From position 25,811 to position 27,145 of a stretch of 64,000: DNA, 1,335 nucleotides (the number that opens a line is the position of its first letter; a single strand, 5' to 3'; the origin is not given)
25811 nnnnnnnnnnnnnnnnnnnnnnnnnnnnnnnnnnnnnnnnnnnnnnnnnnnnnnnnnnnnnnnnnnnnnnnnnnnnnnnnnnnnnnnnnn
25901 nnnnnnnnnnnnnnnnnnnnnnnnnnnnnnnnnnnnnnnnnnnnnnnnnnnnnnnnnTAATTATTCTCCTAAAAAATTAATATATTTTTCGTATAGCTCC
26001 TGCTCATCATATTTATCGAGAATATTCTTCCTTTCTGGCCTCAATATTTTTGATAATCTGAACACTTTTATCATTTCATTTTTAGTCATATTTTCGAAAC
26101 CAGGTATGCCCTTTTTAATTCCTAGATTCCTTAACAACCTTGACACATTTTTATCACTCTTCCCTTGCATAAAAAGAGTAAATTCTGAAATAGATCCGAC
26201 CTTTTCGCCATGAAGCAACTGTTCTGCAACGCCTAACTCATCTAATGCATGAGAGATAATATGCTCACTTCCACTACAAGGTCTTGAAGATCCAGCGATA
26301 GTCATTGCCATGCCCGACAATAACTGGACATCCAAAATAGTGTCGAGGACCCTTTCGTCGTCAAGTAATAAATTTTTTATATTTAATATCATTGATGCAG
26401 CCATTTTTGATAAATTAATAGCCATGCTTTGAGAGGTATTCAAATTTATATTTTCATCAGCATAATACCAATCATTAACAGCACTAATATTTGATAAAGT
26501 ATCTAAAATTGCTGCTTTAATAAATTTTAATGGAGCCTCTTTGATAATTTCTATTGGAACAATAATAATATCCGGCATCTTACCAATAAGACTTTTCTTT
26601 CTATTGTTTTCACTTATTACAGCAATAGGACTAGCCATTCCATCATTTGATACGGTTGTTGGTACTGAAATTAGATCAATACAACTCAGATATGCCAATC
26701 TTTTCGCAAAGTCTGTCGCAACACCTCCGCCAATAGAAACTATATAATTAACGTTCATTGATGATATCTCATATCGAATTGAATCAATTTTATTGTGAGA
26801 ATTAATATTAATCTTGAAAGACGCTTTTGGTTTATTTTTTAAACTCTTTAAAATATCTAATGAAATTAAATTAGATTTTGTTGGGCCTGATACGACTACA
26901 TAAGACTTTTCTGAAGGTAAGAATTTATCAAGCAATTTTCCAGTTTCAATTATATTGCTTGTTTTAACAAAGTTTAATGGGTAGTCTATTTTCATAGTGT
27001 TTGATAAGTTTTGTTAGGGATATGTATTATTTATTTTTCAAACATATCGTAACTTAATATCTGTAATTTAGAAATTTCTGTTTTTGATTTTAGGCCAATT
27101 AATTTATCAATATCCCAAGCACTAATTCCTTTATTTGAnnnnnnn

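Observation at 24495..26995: Complete gtp1-gtp2-gtp3-like trio (CDP-2-glycerol pathway) in a marine-type gammaproteobacterium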

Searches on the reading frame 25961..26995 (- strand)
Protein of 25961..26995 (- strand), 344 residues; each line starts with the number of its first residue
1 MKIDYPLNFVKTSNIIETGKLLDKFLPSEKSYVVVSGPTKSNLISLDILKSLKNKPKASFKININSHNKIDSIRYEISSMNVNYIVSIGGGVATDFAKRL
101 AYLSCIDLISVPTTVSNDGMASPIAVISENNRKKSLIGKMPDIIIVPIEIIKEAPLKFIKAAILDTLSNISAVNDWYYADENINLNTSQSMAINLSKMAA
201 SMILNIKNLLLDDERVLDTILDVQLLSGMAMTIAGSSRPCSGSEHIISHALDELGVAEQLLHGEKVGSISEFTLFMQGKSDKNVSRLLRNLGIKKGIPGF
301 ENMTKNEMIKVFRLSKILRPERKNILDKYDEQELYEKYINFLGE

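Call 3: search_protein_families(library=pfam, proteins=[window:25961-26995:-], max_evalue=0.01)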
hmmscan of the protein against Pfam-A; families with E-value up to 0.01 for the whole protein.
window:25961-26995:- (344 aa): 4 families
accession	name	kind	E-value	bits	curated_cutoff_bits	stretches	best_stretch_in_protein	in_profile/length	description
PF13685.12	Fe-ADH_2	-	6.8e-21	75.3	28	1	11-155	3-149/149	Iron-containing alcohol dehydrogenase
PF00465.25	Fe-ADH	-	2.6e-11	43.9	31.3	1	19-146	15-166/168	Iron-containing alcohol dehydrogenase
PF00365.25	PFK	-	0.00042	20.2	30.9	1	66-119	76-129/277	Phosphofructokinase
PF01761.26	DHQ_synthase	-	0.00056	20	24.2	1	68-155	17-109/115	3-dehydroquinate synthase N-terminal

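Call 4: search_protein_families(library=ncbifam, proteins=[window:25961-26995:-], max_evalue=0.01)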
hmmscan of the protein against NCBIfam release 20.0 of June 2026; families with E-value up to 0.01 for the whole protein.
window:25961-26995:- (344 aa): 9 families
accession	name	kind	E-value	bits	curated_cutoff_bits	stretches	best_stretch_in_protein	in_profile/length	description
NF002022.0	PRK00843.1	equivalog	1.4e-64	218.3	413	1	3-329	8-333/350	NAD(P)-dependent glycerol-1-phosphate dehydrogenase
NF006941.0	PRK09423.1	subfamily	1.6e-21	76.6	336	1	6-289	8-301/367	glycerol dehydrogenase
NF053832.1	GlycoaldRedHalo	equivalog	9.2e-16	57.9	550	1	24-287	24-296/363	glycolaldehyde reductase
NF047954.1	PrpdilGlycDhGldA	equivalog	8.6e-14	51.5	700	1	6-277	8-286/365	bifunctional L-1,2-propanediol dehydrogenase/glycerol dehydrogenase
NF007880.0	PRK10586.1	equivalog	8.9e-06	24.9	429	1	69-213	75-212/362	oxidoreductase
TIGR02483.1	PFK_mixed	subfamily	9.4e-05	21.6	430.55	1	49-121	68-134/325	phosphofructokinase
NF002872.1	PRK03202.1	subfamily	0.00095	18.2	253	1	65-119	76-130/323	ATP-dependent 6-phosphofructokinase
TIGR01357.1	aroB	equivalog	0.0032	16.7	305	0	78-115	76-118/344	3-dehydroquinate synthase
NF041822.1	daptide_DH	equivalog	0.009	14.9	300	0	77-101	49-74/363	daptide-type RiPP biosynthesis dehydogenase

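Call 10: search_solved_structures(query=window:25961-26995:-, max_evalue=0.001)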
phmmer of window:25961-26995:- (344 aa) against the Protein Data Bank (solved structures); distinct sequences matched with E-value up to 0.001: 16.
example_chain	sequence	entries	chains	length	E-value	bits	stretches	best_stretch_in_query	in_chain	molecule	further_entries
3ce9_A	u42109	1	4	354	2.4e-41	145.1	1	71-326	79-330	Glycerol dehydrogenase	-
4rgq_A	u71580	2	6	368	1.8e-31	112.7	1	71-290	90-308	Glycerol-1-phosphate dehydrogenase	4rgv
4rfl_A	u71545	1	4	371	1.8e-31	112.7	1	71-290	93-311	Glycerol-1-phosphate dehydrogenase [NAD(P)+]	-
5fb3_A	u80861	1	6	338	3.8e-30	108.3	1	74-327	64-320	Glycerol-1-phosphate dehydrogenase [NAD(P)+]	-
9h4x_A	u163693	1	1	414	7.3e-17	64.7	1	83-269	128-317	Glycerol-1-phosphate dehydrogenase [NAD(P)+]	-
1kq3_A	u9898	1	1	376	5.5e-12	48.7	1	68-286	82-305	glycerol dehydrogenase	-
4mca_A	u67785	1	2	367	1.3e-11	47.5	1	66-277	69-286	Glycerol dehydrogenase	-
13go_A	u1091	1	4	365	4.2e-10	42.5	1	66-290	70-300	Glycerol dehydrogenase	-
5xn8_A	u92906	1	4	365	4e-09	39.3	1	81-283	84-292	Glycerol Dehydrogenase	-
8k1g_A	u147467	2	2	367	4.8e-09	39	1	66-272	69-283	Glycerol dehydrogenase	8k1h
1ta9_A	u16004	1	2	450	6.2e-09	38.6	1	33-322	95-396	glycerol dehydrogenase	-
5zxl_A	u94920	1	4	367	6.8e-09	38.5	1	66-268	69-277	Glycerol dehydrogenase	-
8goa_A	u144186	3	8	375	7.2e-09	38.4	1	66-268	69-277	Glycerol dehydrogenase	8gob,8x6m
6csj_A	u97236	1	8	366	7.3e-09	38.4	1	79-313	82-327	Glycerol dehydrogenase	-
3uhj_A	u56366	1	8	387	3.2e-07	33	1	71-285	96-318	Probable glycerol dehydrogenase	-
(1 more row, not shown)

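Call 13: find_homologous_proteins(query=window:25961-26995:-, max_evalue=0.00001)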
Query window:25961-26995:- (344 aa): 1338 proteins with E <= 0.00001 among 4783 candidates; the best 120 are listed.
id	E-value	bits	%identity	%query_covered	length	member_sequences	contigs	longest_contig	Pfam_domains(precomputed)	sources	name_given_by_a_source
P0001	4.5e-202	688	93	100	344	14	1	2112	PF13685.13,PF00465.26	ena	-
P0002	5.3e-120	418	95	60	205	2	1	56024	-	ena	-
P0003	6.0e-118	412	57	99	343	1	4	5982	PF13685.13,PF00465.26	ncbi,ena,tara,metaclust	tara:strand:+ start:427 stop:1458 length:1032 start_codon:yes stop_codon:yes gene_type:complete|meta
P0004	1.2e-116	407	57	99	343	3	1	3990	PF13685.13,PF00465.26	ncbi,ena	-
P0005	1.0e-111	391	54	99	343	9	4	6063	PF13685.13,PF00465.26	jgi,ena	-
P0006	5.1e-110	386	56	99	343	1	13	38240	PF13685.13,PF00465.26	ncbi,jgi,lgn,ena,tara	tara:strand:- start:25318 stop:26349 length:1032 start_codon:yes stop_codon:yes gene_type:complete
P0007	4.0e-108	379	54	99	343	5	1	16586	PF13685.13,PF00465.26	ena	-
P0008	1.2e-101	358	52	99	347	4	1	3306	PF13685.13,PF00465.26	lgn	-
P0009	1.2e-93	332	75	59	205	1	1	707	-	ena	-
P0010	1.4e-72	263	40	100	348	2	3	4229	PF13685.13,PF00465.26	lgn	-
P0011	7.6e-72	260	38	99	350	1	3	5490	PF13685.13,PF00465.26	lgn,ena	-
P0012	1.5e-71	259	39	99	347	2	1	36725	PF13685.13,PF00465.26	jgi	jgi:glycerol-1-phosphate dehydrogenase [NAD(P)+]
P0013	1.1e-70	256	42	99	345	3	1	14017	PF13685.13,PF00465.26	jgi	jgi:glycerol-1-phosphate dehydrogenase [NAD(P)+]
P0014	2.0e-69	252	39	99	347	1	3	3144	PF13685.13,PF00465.26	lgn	-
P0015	1.0e-68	250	37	100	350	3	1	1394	PF13685.13,PF00465.26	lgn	-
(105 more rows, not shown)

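Call 15: find_related_loci(query=window:25961-26995:-, collection=genome_contigs, flank=8000)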
Query window:25961-26995:- (344 aa) in genome_contigs; peptide patterns used: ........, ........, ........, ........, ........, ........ (x = any residue, [..] = any of these).
59 stretches matched a pattern, but none encodes a relative of the query by tblastn (E <= 1e-3).

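Call 22: find_related_loci(query=A1, collection=genome_contigs, flank=8000)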
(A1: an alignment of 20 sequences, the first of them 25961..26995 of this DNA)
Query A1 (344 aa) in genome_contigs; peptide patterns used: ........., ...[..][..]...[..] (x = any residue, [..] = any of these).
599 stretches matched a pattern (row limit reached: there are more); 590 encode a relative of the query (tblastn E <= 1e-3); the best 80 are kept; 80 distinct loci.
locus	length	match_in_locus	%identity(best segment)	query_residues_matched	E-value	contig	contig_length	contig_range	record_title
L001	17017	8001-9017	41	1-341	2e-75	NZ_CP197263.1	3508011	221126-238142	Vibrio harveyi strain DSM-19623 chromosome 1, complete sequence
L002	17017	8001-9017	33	6-344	4e-67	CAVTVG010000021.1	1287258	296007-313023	MAG: uncultured Alphaproteobacteria bacterium isolate MFD09368.bin.1.178 genome assembly, contig: contig_901, whole geno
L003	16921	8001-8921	40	33-341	2e-60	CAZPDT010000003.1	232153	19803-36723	MAG TPA_asm: uncultured Fluviicola sp. isolate SRP187154_co1_288 genome assembly, contig: NODE_20_length_232153_cov_91.0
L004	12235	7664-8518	41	59-343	2e-59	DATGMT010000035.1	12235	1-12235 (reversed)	MAG TPA_asm: Aequorivita sp. isolate SMAG_U10324 k141_680424, whole genome shotgun sequence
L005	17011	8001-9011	36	6-338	4e-59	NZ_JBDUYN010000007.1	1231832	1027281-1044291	MAG: Reichenbachiella sp. isolate CB.61.F.B1_116_15 CB_61_F_B1_116_15_000000000007, whole genome shotgun sequence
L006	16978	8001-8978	38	17-344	2e-57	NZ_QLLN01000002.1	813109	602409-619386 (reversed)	Arenibacter echinorum strain DSM 23522 LV92DRAFT_scaffold00002.2, whole genome shotgun sequence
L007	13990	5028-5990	38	22-341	2e-57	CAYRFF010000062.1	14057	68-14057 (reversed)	MAG TPA_asm: uncultured Saprospiraceae bacterium isolate SRP187154_co1_283 genome assembly, contig: NODE_5621_length_140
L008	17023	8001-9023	35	3-342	1e-53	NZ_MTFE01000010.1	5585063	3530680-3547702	Cnuella takakiae strain RG1-1 Scaffold1, whole genome shotgun sequence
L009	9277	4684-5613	37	23-334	2e-53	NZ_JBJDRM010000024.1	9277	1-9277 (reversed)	Sphingobium sp. ZW T5_29 ZW_T5_29_contig_024, whole genome shotgun sequence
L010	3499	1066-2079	36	3-342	6e-53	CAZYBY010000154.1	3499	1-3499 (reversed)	MAG TPA_asm: uncultured Sphingobacterium sp. isolate SRP135725_co2_158 genome assembly, contig: k141_1384969, whole geno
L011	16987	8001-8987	33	8-342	6e-52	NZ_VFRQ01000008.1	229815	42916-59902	Pontibacter mangrovi strain HB172049 Contig_8, whole genome shotgun sequence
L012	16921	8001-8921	34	33-341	3e-51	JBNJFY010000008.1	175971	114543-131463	MAG: Bacteroidota bacterium isolate Y22_60dBSe2.bin.195 NODE_43_length_175971_cov_61.460483, whole genome shotgun sequen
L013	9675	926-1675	37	98-344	3e-48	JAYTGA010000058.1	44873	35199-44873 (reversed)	MAG: Segetibacter sp. isolate GFS_2231 GFS_2231_57, whole genome shotgun sequence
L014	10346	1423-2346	31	20-327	5e-48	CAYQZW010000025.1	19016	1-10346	MAG TPA_asm: uncultured bacterium isolate SRP216583_co2_136 genome assembly, contig: NODE_2080_length_19016_cov_12.09714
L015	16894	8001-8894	32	33-328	7e-45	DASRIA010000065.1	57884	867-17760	MAG TPA_asm: Solirubrobacterales bacterium isolate SMAG_U10098 k141_3778387, whole genome shotgun sequence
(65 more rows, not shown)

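Call 27: search_dna_similar(query=window:25961-26995:-, collection=plasmids, mode=protein, max_evalue=1e-10, max_rows=30)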
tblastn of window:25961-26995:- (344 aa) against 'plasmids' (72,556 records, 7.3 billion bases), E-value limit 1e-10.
Records with a match: 20; places in all: 20; records where one place covers at least 80% of the query: 9.
Best place of each record, by identity: <60% 20.
By first word of the organism name: Clostridium 9; Nitratidesulfovibrio 4; Streptomyces 3; Cytobacillus 1; Nonomuraea 1; Rubrobacter 1; Priestia 1.
By predicted mobility (MOB-suite, as given by PLSDB): non-mobilizable 18; mobilizable 2.
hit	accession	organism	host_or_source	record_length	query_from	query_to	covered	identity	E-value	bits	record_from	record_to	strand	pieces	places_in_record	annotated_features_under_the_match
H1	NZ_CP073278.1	Clostridium butyricum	Homo sapiens,cell culture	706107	62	340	81%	34.4%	4e-32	134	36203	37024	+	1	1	iron-containing alcohol dehydrogenase family protein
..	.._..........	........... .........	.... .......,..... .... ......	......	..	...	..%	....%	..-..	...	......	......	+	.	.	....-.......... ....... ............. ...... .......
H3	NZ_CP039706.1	Clostridium butyricum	Homo sapiens,isolation from The first ...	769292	62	340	81%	34.4%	4e-32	134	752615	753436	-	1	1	iron-containing alcohol dehydrogenase family protein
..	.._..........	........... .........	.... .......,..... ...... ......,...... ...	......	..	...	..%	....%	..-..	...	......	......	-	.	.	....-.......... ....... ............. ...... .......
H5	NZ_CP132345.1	Clostridium butyricum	Homo sapiens,Faeces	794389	62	340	81%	34.4%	4e-32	134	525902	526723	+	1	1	iron-containing alcohol dehydrogenase family protein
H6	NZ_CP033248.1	Clostridium butyricum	environment swab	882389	62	340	81%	34.4%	4e-32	134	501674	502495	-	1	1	iron-containing alcohol dehydrogenase family protein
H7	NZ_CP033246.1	Clostridium butyricum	Homo sapiens,stool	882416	62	340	81%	34.4%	4e-32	134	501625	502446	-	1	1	iron-containing alcohol dehydrogenase family protein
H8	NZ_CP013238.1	Clostridium butyricum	Microbial isolate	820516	62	340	81%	34.4%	6e-32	134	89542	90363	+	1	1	iron-containing alcohol dehydrogenase family protein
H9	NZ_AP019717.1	Clostridium butyricum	-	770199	62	340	81%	34.4%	7e-32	133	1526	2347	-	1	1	iron-containing alcohol dehydrogenase family protein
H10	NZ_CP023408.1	Streptomyces fungicidicus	Pig,cell culture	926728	71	343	79%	29.8%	6e-31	130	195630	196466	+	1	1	iron-containing alcohol dehydrogenase family protein | CDP-alcohol phosphatidyltransferase family protein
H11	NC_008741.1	Nitratidesulfovibrio vulgaris DP4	-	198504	66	330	77%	29.2%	4e-26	116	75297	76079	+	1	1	iron-containing alcohol dehydrogenase family protein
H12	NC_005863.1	Nitratidesulfovibrio vulgaris str. Hildenborough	-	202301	66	330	77%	29.2%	5e-26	116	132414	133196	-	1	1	iron-containing alcohol dehydrogenase family protein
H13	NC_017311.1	Nitratidesulfovibrio vulgaris RCH1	-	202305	66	330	77%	29.2%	5e-26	116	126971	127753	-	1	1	iron-containing alcohol dehydrogenase family protein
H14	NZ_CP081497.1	Streptomyces sp. BHT-5-2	whole organism,plant soil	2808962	81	341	76%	29.3%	2e-27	120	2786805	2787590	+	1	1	none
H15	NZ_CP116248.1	Nitratidesulfovibrio vulgaris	swine finishing facility waste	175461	66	330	77%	28.8%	3e-25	114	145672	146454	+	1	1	iron-containing alcohol dehydrogenase family protein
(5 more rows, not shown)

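Call 29: search_protein_families(library=pfam, proteins=[L001:3812-6484:+, L001:6776-7762:+, L001:10539-11348:+, L001:11509-12771:+, L001:12811-13947:+, L001:13937-15175:+, L001:15159-16373:+], max_evalue=0.01)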
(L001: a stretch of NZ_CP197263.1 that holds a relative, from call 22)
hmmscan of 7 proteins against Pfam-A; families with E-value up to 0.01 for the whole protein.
L001:3812-6484:+ (890 aa): 4 families
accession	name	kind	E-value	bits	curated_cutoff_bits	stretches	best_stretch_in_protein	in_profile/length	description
PF10531.15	SLBB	-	1e-56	189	27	5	281-327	2-47/55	SLBB domain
PF22461.2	SLBB_2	-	1.4e-47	160.1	27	5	197-274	2-79/79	SLBB domain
PF02563.21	Poly_export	-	4.1e-17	62.6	28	1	116-180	2-66/77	Polysaccharide biosynthesis/export protein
PF06251.17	Caps_syn_GfcC_C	-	0.00012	22.5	20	1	801-863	7-67/90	Capsule biosynthesis GfcC C-terminal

L001:6776-7762:+ (328 aa): 2 families
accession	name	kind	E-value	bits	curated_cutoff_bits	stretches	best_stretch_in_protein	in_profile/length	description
PF02706.20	Wzz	-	3.8e-19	69.2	25.5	1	23-125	1-90/91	Chain length determinant protein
PF13807.11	GNVR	-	1.7e-08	34.7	27.7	1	251-315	17-80/82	G-rich domain on putative tyrosine kinase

L001:10539-11348:+ (269 aa): 1 family
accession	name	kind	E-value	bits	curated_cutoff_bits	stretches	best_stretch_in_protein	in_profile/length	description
PF04991.19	LicD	-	6.1e-18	66.2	22.6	1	106-165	2-62/227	LicD family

L001:11509-12771:+ (420 aa): 1 family
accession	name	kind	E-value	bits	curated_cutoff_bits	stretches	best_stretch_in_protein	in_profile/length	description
PF01943.22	Polysacc_synt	-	0.0028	17.6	28.2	1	17-262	3-254/274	Polysaccharide biosynthesis protein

L001:12811-13947:+ (378 aa): 1 family
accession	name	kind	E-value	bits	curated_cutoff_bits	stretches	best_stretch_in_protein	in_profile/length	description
PF04464.20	Glyphos_transf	-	1.6e-97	327.2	22.1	1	28-371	8-363/367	CDP-Glycerol:Poly(glycerophosphate) glycerophosphotransferase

L001:13937-15175:+ (412 aa): 1 family
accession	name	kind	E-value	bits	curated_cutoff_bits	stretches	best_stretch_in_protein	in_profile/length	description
PF04464.20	Glyphos_transf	-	3.2e-54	184.7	22.1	1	41-408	9-366/367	CDP-Glycerol:Poly(glycerophosphate) glycerophosphotransferase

L001:15159-16373:+ (404 aa): 1 family
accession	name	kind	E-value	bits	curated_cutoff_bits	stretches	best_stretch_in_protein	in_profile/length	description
PF14897.12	EpsG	-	3.5e-06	26.8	30.1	1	44-380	2-316/326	EpsG family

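Call 34: find_encoding_contigs(protein=window:25961-26995:-, flank=10000, max_places=4)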
Protein window:25961-26995:- (344 aa): no gene with exactly this product is on record in the collection.

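Call 35: find_encoding_contigs(protein=P0006, flank=10000, max_places=4)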
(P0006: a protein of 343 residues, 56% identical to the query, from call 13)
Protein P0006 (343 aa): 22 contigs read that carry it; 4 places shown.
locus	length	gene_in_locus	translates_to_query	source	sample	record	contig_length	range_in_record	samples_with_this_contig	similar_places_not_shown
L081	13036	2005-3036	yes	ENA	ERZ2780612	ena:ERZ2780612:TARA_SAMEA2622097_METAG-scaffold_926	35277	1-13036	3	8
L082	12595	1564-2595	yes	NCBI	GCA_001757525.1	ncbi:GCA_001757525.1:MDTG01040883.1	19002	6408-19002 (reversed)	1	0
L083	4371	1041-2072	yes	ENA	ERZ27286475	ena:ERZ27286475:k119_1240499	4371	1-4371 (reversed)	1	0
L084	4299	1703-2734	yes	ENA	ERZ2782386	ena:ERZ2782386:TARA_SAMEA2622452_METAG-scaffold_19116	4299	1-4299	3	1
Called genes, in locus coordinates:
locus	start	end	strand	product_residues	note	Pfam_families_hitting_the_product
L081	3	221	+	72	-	?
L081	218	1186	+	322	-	PF01380:SIS, PF00571:CBS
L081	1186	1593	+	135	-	PF01583:APS_kinase, PF13238:AAA_18 (weak)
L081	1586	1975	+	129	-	-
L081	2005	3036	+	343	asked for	PF00465:Fe-ADH, PF13685:Fe-ADH_2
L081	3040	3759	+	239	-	PF00483:NTP_transferase, PF12804:NTP_transf_3, PF20202:DUF6564 (weak)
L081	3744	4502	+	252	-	PF13344:Hydrolase_6, PF13242:Hydrolase_like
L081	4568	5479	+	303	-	PF03721:UDPG_MGDP_dh_N, PF00984:UDPG_MGDP_dh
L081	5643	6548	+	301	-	PF02706:Wzz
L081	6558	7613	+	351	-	PF01073:3Beta_HSD, PF01370:Epimerase, PF02719:Polysacc_synt_2 (weak), PF04321:RmlD_sub_bind, PF16363:GDP_Man_Dehyd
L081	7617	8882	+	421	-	PF03446:NAD_binding_2 (faint), PF03721:UDPG_MGDP_dh_N, PF00984:UDPG_MGDP_dh, PF03720:UDPG_MGDP_dh_C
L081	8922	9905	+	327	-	PF01073:3Beta_HSD, PF01370:Epimerase, PF02719:Polysacc_synt_2 (faint), PF16363:GDP_Man_Dehyd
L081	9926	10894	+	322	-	-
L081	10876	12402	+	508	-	PF07940:Hepar_II_III_C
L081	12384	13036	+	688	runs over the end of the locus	PF01408:GFO_IDH_MocA (weak)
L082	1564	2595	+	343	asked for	PF00465:Fe-ADH, PF13685:Fe-ADH_2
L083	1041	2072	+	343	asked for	PF00465:Fe-ADH, PF13685:Fe-ADH_2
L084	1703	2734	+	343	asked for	PF00465:Fe-ADH, PF13685:Fe-ADH_2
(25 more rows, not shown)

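Call 37: find_homologous_proteins(query=A2, max_evalue=1e-10)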
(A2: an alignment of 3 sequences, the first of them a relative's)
Query A2 (3 sequences) (353 aa, profile of the alignment): 4651 proteins with E <= 1e-10 among 8000 candidates; the best 120 are listed.
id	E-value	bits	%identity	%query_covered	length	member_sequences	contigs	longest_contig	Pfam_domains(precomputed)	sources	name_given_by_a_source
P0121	5.4e-200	682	100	99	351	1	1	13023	PF13685.13,PF00465.26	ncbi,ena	-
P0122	2.0e-198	677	66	95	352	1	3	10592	PF13685.13,PF00465.26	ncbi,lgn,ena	-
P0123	7.2e-186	635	51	99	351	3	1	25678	PF13685.13,PF00465.26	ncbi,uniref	ncbi:iron-containing alcohol dehydrogenase family protein [Cetobacterium sp.]|uniref:iron-containing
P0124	1.6e-180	618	81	99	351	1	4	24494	PF13685.13,PF00465.26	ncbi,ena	-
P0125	1.0e-179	615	65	96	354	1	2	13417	PF13685.13,PF00465.26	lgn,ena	-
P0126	4.5e-178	610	66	100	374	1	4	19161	PF13685.13,PF00465.26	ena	-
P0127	1.1e-177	608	67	98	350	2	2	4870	PF13685.13,PF00465.26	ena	-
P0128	2.4e-174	597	64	99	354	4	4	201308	PF13685.13,PF00465.26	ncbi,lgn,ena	-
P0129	4.4e-174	597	65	98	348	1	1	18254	PF13685.13,PF00465.26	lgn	-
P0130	6.2e-174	596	66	94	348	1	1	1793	PF13685.13,PF00465.26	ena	-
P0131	1.4e-168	579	63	95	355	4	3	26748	PF13685.13,PF00465.26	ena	-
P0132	2.3e-149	515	52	94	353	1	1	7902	PF13685.13,PF00465.26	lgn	-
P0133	1.5e-138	480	52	99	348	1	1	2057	PF13685.13,PF00465.26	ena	-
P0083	1.0e-136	474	54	100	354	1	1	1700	PF13685.13,PF00465.26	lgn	-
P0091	7.9e-132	458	50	96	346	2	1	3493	PF13685.13,PF00465.26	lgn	-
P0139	2.3e-127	443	51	94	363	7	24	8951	PF13685.13,PF00465.26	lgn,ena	-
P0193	1.4e-106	375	43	94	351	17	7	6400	PF13685.13,PF00465.26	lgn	-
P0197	3.9e-106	373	47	95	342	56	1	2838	PF13685.13,PF00465.26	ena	-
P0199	8.7e-106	372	47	95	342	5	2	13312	PF13685.13,PF00465.26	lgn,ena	-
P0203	4.0e-105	370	45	95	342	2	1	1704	PF13685.13,PF00465.26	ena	-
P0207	3.1e-104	367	49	78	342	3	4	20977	PF13685.13,PF00465.26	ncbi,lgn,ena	-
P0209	3.7e-104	367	46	95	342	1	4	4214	PF13685.13,PF00465.26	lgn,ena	-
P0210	4.2e-104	366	45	95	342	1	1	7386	PF13685.13,PF00465.26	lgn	-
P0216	1.1e-103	365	44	97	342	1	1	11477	PF13685.13,PF00465.26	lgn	-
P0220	2.5e-103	364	46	92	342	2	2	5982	PF13685.13,PF00465.26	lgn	-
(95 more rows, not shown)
